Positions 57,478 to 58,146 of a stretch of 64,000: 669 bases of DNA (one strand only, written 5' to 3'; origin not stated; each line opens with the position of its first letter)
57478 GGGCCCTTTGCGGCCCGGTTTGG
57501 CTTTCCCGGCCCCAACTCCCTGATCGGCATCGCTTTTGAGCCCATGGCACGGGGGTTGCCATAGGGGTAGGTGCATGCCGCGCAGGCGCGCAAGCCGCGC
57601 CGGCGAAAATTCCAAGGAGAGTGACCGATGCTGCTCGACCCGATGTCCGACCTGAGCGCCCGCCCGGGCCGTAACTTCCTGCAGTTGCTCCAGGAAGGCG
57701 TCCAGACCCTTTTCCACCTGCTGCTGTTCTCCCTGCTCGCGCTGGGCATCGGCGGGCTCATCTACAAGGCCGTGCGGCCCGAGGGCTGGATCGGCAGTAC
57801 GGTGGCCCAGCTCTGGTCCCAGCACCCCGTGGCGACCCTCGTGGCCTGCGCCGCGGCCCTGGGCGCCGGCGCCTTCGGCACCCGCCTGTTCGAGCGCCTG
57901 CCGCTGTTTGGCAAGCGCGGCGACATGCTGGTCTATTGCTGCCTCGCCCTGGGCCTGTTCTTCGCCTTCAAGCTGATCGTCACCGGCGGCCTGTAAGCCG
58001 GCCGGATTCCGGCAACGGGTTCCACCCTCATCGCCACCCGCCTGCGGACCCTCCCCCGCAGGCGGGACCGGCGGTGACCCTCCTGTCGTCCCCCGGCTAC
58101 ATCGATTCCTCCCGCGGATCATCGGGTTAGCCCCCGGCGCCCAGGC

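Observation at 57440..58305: Two adjacent small genes, each with a near-identical sigma-54 promoter and a shared GTCGC-N6-GCGAC dyad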

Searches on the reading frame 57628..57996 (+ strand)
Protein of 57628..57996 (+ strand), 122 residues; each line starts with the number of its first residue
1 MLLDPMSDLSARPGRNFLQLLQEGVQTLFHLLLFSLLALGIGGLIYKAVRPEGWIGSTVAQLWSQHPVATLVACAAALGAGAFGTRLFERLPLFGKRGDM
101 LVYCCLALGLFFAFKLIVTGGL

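Call 9: search_protein_families(library=pfam, proteins=[window:57628-57996:+], max_evalue=0.01)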
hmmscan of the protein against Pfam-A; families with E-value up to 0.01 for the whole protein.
window:57628-57996:+ (122 aa): 0 families

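Call 10: find_homologous_proteins(query=window:57628-57996:+, max_evalue=0.001)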
Query window:57628-57996:+ (122 aa): 252 proteins with E <= 0.001 among 6690 candidates; the best 120 are listed.
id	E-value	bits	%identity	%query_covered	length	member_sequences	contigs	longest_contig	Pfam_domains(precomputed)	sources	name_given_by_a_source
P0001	4.0e-71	255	97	100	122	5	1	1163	-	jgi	jgi:hypothetical protein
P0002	1.0e-63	231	85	100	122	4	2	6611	-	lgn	-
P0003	8.8e-62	224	83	100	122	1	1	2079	-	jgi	jgi:hypothetical protein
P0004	2.5e-60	220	80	100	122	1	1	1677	-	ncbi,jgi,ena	jgi:hypothetical protein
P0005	1.3e-59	217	81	100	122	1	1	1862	-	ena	-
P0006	1.2e-58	214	79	100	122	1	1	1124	-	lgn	-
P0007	1.9e-58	214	78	100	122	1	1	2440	-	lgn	-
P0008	7.0e-58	212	79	98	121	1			-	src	-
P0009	1.1e-57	211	78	100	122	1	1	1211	-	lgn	-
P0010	3.9e-57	209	76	100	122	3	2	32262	-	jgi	jgi:hypothetical protein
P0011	5.4e-56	206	75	100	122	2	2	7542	-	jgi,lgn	-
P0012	1.4e-55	204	75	100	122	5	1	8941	-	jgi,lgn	jgi:hypothetical protein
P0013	4.6e-55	203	75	100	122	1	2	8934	-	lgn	-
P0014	2.4e-54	200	76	100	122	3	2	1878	-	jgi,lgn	jgi:hypothetical protein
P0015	2.6e-54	200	75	100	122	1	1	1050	-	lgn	-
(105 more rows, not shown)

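Call 12: find_related_loci(query=A1, collection=genome_contigs, flank=10000)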
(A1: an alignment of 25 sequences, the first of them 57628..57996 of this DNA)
Query A1 (122 aa) in genome_contigs; peptide patterns used: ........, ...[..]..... (x = any residue, [..] = any of these).
393 stretches matched a pattern; 26 encode a relative of the query (tblastn E <= 1e-3); 26 distinct loci.
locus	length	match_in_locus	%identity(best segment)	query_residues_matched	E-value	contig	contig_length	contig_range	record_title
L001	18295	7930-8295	70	1-122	3e-56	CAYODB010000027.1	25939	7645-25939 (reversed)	MAG TPA_asm: uncultured Bordetella sp. isolate SRP128246_co1_394 genome assembly, contig: NODE_3441_length_25939_cov_7.5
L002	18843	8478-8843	69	1-122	1e-54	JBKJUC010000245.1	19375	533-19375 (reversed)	MAG: Burkholderiales bacterium isolate ant_bin.647 k117_5705161, whole genome shotgun sequence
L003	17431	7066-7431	75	1-122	2e-51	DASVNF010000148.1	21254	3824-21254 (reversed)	MAG TPA_asm: Burkholderiales bacterium isolate SMAG_U3119 k141_502316, whole genome shotgun sequence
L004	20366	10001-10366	68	1-122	9e-48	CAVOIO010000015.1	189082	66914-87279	MAG: uncultured beta proteobacterium isolate MFD10007.bin.2.188 genome assembly, contig: contig_28441, whole genome shot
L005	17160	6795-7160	69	1-122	5e-45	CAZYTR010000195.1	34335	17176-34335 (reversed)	MAG TPA_asm: uncultured Alcaligenaceae bacterium isolate binchicken_co165_118 genome assembly, contig: k141_2235685, who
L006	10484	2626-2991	70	1-122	6e-44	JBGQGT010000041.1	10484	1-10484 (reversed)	MAG: Gammaproteobacteria bacterium isolate OBJ2_061818_090_20 k141_261705_length_10484_cov_14.8649, whole genome shotgun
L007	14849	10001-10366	70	1-122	1e-43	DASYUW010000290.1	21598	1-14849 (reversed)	MAG TPA_asm: Burkholderiales bacterium isolate SMAG_U4605 k141_1057719, whole genome shotgun sequence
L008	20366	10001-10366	69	1-122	4e-43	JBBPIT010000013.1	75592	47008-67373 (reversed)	MAG: Pseudomonadota bacterium isolate BPF1-28-30_bin_3 NODE_38_length_75592_cov_19.800773, whole genome shotgun sequence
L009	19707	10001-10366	66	1-122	9e-43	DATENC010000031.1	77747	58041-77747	MAG TPA_asm: Burkholderiales bacterium isolate SMAG_U8959 k141_1188751, whole genome shotgun sequence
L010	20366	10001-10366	67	1-122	3e-42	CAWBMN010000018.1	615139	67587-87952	MAG: uncultured beta proteobacterium isolate MFD02242.bin.1.57 genome assembly, contig: contig_9421, whole genome shotgu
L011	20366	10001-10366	68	1-122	6e-42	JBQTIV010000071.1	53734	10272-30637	MAG: Betaproteobacteria bacterium isolate SAW101 c_000000002554, whole genome shotgun sequence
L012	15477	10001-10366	66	1-122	8e-41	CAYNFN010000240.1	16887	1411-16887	MAG TPA_asm: uncultured Alcaligenaceae bacterium isolate binchicken_co165_55 genome assembly, contig: k141_974497, whole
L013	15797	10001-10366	64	1-122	1e-40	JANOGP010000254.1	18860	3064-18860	MAG: Betaproteobacteria bacterium isolate SOY_64_metabat_149_sub SOY_64_k141_3209946, whole genome shotgun sequence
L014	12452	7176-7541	65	1-122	2e-37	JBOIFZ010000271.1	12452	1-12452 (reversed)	MAG: Burkholderiales bacterium isolate H1-B1_metabat2.bin.59_sub k127_731898, whole genome shotgun sequence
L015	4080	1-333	68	12-122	1e-36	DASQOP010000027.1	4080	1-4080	MAG TPA_asm: Burkholderiales bacterium isolate SMAG_U10806 k141_11191, whole genome shotgun sequence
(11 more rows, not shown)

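Call 22: search_protein_families(library=ncbifam, proteins=[window:57628-57996:+], max_evalue=0.01)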
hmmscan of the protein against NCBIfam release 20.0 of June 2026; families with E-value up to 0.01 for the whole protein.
window:57628-57996:+ (122 aa): 0 families

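Call 30: search_protein_representatives(alignment_id=A1)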
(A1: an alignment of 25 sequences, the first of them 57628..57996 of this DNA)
Query: 25 sequences, 122 profile positions. Proteins with E-value up to 0.001 (for the whole library): 71; up to 1e-10: 17; up to 1e-30: 5. The best 71 are listed.
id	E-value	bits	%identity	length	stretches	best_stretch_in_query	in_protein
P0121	3.7e-56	204.7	-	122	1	1-122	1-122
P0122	4.3e-42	159.2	-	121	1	2-122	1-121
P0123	1.9e-39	150.7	-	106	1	2-86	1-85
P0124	9.1e-34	132.4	-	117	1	40-122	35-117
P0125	7.6e-31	122.9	-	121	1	2-122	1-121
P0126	1.2e-29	119.1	-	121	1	2-122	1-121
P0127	6.3e-29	116.7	-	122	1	2-122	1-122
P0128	5.6e-23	97.5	-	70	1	65-122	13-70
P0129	6.4e-23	97.3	-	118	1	19-122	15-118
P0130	1.1e-20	90.1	-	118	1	8-122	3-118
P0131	1.7e-18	83.1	-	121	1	4-122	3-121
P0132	4.5e-17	78.5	-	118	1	28-122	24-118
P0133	7.7e-15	71.2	-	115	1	21-121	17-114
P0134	4.6e-14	68.7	-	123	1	1-122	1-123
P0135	4.0e-12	62.5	-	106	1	23-122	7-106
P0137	6.6e-11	58.6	-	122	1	25-121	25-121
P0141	6.9e-10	55.3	-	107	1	25-121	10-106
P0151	6.9e-08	48.8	-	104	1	25-115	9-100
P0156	3.8e-07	46.4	-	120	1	23-122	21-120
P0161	1.2e-06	44.8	-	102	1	24-122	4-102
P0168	1.9e-05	40.9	-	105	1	26-116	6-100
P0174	8.1e-05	38.9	-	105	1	33-121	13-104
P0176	8.8e-05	38.8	-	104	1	32-121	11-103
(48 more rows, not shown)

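Call 32: search_protein_families(library=pfam, alignment_id=A2, max_evalue=0.1)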
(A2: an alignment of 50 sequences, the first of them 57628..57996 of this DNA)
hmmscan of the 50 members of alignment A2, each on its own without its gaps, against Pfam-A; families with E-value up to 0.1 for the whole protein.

A. member 1, window:57628-57996:+ (122 aa): 2 families
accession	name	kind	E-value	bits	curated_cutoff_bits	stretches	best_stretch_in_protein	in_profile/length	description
PF13056.11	DUF3918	-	0.019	15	21.3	0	34-49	6-21/43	Protein of unknown function (DUF3918)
PF03553.21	Na_H_antiporter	-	0.043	13.5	23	1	17-85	149-217/303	Na+/H+ antiporter family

B. families by the number of members that match (of 50 scanned): 32 families (the first 25 are shown)
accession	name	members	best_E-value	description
PF14150.11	YesK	3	8.8e-07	YesK-like protein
PF01944.22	SpoIIM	2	0.0041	Stage II sporulation protein M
PF13056.11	DUF3918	2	0.0069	Protein of unknown function (DUF3918)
PF03006.26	HlyIII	2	0.012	Haemolysin-III related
PF14029.11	DUF4244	2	0.039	Protein of unknown function (DUF4244)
PF04940.18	BLUF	1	1.2e-05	Sensors of blue-light using FAD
PF18920.5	DUF5671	1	0.004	Domain of unknown function (DUF5671)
PF01788.22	PsbJ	1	0.0054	PsbJ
PF11139.14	SfLAP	1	0.011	Sap, sulfolipid-1-addressing protein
PF17280.7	DUF5345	1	0.011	Family of unknown function (DUF5345)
PF06736.16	TMEM175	1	0.013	Endosomal/lysosomal potassium channel TMEM175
PF06570.16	DUF1129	1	0.019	Protein of unknown function (DUF1129)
PF22852.1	SoxE_N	1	0.019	Sulfocyanin, N-terminal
PF20990.2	DUF2207_C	1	0.021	Predicted membrane protein (DUF2207) C-terminal domain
PF20337.3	DUF6632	1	0.023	Family of unknown function (DUF6632)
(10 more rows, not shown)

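Call 33: list_cluster_members(proteins=[P0129, P0137, P0141, P0151, P0156, P0161, P0168, P0174, P0176, P0133])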
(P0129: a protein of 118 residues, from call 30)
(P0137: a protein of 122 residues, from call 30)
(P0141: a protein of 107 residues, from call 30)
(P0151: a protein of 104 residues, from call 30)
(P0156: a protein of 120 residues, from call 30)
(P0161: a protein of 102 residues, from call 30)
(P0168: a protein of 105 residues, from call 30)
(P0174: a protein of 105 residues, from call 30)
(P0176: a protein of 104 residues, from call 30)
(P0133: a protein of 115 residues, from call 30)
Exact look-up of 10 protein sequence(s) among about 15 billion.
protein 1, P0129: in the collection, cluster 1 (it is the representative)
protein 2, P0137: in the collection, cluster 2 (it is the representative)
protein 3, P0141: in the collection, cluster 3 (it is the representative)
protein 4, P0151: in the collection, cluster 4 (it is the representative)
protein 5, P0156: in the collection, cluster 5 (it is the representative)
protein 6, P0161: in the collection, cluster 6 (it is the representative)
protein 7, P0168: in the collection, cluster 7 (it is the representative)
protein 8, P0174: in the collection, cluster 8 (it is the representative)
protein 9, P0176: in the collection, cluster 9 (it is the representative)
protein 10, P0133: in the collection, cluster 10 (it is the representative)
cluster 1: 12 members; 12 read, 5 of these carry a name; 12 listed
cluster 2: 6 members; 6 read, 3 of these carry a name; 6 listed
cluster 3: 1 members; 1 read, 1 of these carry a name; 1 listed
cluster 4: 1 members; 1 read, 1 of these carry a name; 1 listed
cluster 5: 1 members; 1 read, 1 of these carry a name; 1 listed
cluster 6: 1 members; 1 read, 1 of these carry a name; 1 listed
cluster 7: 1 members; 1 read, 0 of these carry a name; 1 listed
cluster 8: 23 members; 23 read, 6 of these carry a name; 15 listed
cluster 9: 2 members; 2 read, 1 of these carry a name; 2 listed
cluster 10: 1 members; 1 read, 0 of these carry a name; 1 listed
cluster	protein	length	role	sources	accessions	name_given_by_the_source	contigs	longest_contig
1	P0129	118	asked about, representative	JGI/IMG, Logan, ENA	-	-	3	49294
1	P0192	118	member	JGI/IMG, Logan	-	hypothetical protein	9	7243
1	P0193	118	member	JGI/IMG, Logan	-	hypothetical protein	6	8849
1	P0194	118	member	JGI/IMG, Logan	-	hypothetical protein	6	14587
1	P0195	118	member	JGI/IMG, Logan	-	hypothetical protein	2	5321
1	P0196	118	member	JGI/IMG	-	hypothetical protein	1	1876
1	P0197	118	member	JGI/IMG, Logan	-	-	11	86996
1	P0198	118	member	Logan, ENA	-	-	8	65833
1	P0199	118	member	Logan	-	-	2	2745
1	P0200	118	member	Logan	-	-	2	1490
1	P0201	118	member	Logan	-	-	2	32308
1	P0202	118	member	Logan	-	-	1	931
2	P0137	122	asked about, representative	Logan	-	-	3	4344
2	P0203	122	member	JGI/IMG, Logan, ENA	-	uncharacterized membrane protein YidH (DUF202 family)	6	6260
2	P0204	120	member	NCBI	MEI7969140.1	MAG: hypothetical protein WCJ69_09155 [Betaproteobacteria bacterium]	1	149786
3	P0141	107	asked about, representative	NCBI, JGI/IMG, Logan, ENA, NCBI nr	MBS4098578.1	MAG: hypothetical protein KGZ83_17280 [Sulfuricella sp.] | hypothetical protein [Sulfuricella sp.]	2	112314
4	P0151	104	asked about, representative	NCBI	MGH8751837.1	MAG: hypothetical protein ACREUV_09050 [Burkholderiales bacterium]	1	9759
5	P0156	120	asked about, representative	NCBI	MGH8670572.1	MAG: hypothetical protein ACREUA_00850 [Burkholderiales bacterium]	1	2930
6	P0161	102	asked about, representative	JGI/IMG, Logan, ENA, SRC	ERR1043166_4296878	hypothetical protein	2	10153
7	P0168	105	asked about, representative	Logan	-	-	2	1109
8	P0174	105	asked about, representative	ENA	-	-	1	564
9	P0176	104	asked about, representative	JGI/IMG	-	hypothetical protein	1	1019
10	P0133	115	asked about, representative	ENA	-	-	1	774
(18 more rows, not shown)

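Call 34: find_encoding_contigs(protein=P0141, flank=10000, max_places=2)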
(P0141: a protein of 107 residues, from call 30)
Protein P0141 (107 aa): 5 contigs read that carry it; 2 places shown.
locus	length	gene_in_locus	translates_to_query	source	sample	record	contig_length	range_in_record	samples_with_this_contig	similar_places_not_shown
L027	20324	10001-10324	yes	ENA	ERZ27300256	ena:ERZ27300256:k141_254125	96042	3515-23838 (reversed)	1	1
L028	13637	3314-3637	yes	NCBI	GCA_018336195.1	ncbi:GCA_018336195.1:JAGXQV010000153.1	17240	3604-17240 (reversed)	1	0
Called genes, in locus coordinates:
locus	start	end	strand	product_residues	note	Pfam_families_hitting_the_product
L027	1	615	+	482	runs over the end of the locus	PF10150:RNase_E_G, PF20833:RNase_E_G_Thio (weak)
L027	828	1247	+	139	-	-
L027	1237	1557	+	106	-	PF05016:ParE_toxin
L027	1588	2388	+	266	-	PF11227:DUF3025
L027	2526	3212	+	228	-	PF02129:Peptidase_S15 (weak), PF00561:Abhydrolase_1 (faint), PF12146:Hydrolase_4, PF12697:Abhydrolase_6 (weak)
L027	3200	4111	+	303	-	PF00005:ABC_tran, PF13304:AAA_21 (weak), PF27102:NodI_C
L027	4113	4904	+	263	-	PF01061:ABC2_membrane, PF12698:ABC2_membrane_3 (weak)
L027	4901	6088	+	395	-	PF22020:RlmL_1st, PF02926:THUMP, PF01170:UPF0020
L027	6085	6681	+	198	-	-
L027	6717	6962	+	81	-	-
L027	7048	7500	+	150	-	PF02623:FliW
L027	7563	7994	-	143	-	PF27746:Small_heat_shock_put (weak), PF00011:HSP20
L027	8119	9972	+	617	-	PF00005:ABC_tran, PF02463:SMC_N (faint), PF03193:RsgA_GTPase (faint), PF13476:AAA_23 (faint), PF13555:AAA_29 (faint), PF12848:ABC_tran_Xtn, PF00005:ABC_tran, PF16326:ABC_tran_CTD, +4 more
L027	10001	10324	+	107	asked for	-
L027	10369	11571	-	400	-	-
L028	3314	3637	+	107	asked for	-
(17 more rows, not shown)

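Call 35: find_encoding_contigs(protein=P0129, flank=6000, max_places=2)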
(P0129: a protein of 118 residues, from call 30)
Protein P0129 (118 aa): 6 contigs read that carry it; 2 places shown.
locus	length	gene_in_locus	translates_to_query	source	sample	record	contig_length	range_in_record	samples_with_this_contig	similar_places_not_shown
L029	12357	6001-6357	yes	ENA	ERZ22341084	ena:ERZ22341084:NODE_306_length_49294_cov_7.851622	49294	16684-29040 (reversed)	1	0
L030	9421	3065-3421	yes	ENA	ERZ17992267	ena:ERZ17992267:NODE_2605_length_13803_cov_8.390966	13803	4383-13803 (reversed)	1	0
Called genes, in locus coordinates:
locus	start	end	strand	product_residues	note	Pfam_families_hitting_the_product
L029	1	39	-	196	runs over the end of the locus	PF01725:Ham1p_like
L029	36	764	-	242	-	PF01138:RNase_PH, PF03725:RNase_PH_C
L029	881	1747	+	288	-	PF03755:YicC-like_N, PF08340:YicC-like_C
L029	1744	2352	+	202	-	PF00625:Guanylate_kin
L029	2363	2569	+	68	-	PF01192:RNA_pol_Rpb6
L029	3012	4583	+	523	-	PF04607:RelA_SpoT, PF02824:TGS, PF19296:RelA_AH (weak), PF28438:RelA_RIS, PF13291:ACT_4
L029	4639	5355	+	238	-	PF03741:TerC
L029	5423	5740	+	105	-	-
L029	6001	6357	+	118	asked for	-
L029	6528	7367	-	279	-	PF01557:FAA_hydrolase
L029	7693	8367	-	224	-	PF00733:Asn_synthase, PF06508:QueC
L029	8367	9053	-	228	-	PF04055:Radical_SAM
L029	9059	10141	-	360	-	-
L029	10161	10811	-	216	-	PF00691:OmpA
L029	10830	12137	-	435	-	PF04052:TolB_N, PF26550:Tricorn_2nd, PF07676:PD40 (weak), PF25174:Beta-prop_THOC3, PF25460:Beta-prop_Aladin (weak), PF26549:Tricorn_N (weak), PF07676:PD40, PF26549:Tricorn_N, +3 more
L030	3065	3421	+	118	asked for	-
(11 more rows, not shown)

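Call 36: find_encoding_contigs(protein=P0204, flank=6000, max_places=2)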
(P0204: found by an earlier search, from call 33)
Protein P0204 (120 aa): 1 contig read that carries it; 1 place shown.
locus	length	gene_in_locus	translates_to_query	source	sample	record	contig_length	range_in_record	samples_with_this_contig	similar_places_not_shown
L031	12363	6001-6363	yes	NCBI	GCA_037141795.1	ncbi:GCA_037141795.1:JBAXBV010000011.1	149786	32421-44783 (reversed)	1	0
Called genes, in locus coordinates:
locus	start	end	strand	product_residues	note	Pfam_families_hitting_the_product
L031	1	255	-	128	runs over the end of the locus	PF10067:DUF2306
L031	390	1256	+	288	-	PF03755:YicC-like_N, PF08340:YicC-like_C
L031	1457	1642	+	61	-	-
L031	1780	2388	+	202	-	PF00625:Guanylate_kin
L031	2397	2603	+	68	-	PF01192:RNA_pol_Rpb6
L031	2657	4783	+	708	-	PF13328:HD_4, PF01966:HD, PF04607:RelA_SpoT, PF02824:TGS, PF28438:RelA_RIS, PF13291:ACT_4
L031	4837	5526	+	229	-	PF03741:TerC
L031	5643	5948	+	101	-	-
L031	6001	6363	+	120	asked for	-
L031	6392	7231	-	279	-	PF01557:FAA_hydrolase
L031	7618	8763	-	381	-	-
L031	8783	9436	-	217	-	PF00691:OmpA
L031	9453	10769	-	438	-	PF04052:TolB_N, PF26549:Tricorn_N, PF25460:Beta-prop_Aladin (weak), PF07676:PD40, PF25174:Beta-prop_THOC3, PF26550:Tricorn_2nd, PF26549:Tricorn_N, PF07676:PD40, +5 more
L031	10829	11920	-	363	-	-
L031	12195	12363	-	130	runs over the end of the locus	PF02472:ExbD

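Call 37: find_encoding_contigs(protein=P0125, flank=6000, max_places=2)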
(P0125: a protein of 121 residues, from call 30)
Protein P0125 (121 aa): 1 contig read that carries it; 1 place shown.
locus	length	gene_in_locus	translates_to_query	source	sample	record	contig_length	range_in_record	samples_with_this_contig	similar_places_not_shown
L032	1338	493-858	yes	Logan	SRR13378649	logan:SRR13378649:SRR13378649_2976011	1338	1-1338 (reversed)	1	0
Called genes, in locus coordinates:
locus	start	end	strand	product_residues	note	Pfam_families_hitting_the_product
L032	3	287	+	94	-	?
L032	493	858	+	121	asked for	-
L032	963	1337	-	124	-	?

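Call 44: search_protein_families(library=pfam, proteins=[L009:16802-17128:+, L009:17125-18351:+], max_evalue=0.001)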
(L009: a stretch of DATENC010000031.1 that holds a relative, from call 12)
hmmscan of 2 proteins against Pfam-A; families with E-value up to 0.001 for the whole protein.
L009:16802-17128:+ (108 aa): 0 families

L009:17125-18351:+ (408 aa): 3 families
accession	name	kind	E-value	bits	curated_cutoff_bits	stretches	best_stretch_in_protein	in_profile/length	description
PF13472.12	Lipase_GDSL_2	-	8.1e-18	66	32.9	2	97-262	1-150/178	GDSL-like Lipase/Acylhydrolase family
PF04311.20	DUF459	-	3.7e-09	36.7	27.2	0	94-173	1-82/197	Protein of unknown function (DUF459)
PF00657.28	Lipase_GDSL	-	8.8e-06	26.4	23.6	0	95-165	1-89/208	GDSL-like Lipase/Acylhydrolase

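Call 46: predict_structure(alignment_id=A1)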
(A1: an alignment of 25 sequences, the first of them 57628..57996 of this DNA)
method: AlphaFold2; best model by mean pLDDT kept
length: 122 residues; sequences in the alignment: 25
mean_pLDDT: 63.7   pTM: 0.33
mean pLDDT of the five models: 63.7, 63.4, 62.4, 61.9, 57.8
residues with pLDDT >= 90: 0; 70-90: 42; 50-70: 63; < 50: 17
segments of 3 or more residues with pLDDT < 50: 1-4, 91-94, 96-98, 120-122
pLDDT, mean of each block of 10 residues (from residue 1): 48 60 75 70 66 66 76 76 60 47 62 61 43
secondary structure, 60 per line:
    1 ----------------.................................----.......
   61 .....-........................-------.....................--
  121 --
elements in order: H17-49 H54-65 H67-90 H98-118
